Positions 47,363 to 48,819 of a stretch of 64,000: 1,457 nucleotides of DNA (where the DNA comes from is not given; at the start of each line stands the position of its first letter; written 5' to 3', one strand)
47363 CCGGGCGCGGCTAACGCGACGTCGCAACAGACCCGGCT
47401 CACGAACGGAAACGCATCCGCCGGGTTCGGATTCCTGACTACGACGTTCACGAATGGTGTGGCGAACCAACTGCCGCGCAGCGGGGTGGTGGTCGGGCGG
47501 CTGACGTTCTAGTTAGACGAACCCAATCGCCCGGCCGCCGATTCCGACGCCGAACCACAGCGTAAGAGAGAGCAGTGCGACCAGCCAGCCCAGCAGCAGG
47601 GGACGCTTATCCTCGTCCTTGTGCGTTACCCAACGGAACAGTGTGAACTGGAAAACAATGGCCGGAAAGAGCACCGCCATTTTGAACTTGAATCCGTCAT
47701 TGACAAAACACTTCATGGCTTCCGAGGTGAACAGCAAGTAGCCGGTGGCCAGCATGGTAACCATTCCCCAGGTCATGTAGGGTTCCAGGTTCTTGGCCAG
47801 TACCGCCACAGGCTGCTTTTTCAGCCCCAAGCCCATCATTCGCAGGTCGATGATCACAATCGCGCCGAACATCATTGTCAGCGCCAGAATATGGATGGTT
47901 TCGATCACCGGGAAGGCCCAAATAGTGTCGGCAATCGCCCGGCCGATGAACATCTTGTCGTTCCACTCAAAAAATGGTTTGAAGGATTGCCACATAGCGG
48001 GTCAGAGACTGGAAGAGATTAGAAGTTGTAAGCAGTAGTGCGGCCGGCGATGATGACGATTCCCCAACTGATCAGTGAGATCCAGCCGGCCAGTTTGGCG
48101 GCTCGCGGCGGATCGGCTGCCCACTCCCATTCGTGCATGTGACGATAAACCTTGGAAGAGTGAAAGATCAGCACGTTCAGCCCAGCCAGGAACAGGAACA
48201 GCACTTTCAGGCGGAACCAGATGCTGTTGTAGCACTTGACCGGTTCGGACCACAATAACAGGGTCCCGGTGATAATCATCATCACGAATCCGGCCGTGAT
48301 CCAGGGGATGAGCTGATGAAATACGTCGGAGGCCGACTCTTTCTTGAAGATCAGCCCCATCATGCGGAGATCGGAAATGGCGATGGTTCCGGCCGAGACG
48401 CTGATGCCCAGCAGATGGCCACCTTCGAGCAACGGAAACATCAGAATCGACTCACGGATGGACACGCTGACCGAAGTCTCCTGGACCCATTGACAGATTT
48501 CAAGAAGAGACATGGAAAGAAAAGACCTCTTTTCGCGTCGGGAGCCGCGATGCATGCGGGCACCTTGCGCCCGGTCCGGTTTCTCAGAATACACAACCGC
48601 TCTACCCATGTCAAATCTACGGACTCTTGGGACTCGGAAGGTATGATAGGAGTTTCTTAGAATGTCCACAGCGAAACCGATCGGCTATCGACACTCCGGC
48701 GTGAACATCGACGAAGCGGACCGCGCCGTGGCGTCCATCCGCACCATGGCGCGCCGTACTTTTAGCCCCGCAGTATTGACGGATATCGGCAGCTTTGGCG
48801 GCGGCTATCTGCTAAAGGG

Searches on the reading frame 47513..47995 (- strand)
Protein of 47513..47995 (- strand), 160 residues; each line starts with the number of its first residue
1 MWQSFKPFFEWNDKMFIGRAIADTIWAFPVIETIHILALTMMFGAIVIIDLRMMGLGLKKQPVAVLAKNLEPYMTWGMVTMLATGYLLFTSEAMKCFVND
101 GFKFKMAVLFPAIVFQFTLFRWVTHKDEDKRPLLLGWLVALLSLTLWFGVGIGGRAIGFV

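Call 37: search_protein_families(library=pfam, proteins=[window:47513-47995:-], max_evalue=0.001)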
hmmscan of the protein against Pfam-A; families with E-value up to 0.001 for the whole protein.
window:47513-47995:- (160 aa): 1 family
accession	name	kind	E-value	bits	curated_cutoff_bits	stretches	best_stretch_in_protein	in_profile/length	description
PF20349.3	DUF6644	-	4.6e-17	63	27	1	8-159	1-154/155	Family of unknown function (DUF6644)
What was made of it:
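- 47513..47995 (-): DUF6644 membrane protein, first of a tandem pair. Pfam PF20349, E 5e-17 (call 37).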

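Call 46: search_protein_families(library=pfam, proteins=[window:47513-47995:-], max_evalue=5)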
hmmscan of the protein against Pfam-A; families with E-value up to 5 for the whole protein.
window:47513-47995:- (160 aa): 1 family
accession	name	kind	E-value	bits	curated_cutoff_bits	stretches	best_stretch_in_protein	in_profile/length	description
PF20349.3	DUF6644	-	4.6e-17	63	27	1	8-159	1-154/155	Family of unknown function (DUF6644)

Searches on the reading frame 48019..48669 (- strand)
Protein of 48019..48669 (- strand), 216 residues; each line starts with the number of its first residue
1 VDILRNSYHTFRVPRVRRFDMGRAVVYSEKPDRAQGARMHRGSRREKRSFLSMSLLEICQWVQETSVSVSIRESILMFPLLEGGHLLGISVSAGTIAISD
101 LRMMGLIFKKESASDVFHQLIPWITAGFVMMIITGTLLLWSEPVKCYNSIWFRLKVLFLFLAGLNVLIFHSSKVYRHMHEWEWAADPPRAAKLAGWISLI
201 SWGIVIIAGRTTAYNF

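Call 37: search_protein_families(library=pfam, proteins=[window:48019-48669:-], max_evalue=0.001)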
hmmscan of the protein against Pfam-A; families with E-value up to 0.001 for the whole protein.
window:48019-48669:- (216 aa): 1 family
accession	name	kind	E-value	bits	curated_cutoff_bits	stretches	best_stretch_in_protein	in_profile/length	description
PF20349.3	DUF6644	-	1.8e-05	25.4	27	1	85-211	29-151/155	Family of unknown function (DUF6644)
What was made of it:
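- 48019..48669 (-): DUF6644 membrane protein, second of the tandem pair. The true start is probably near 48510. Pfam E 2e-5, 25.4 bits, just below the 27-bit cut-off (call 37).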

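Call 46: search_protein_families(library=pfam, proteins=[window:48019-48669:-], max_evalue=5)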
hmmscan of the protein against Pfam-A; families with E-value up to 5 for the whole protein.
window:48019-48669:- (216 aa): 1 family
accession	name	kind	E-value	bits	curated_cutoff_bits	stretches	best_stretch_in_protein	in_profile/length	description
PF20349.3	DUF6644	-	1.8e-05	25.4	27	1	85-211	29-151/155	Family of unknown function (DUF6644)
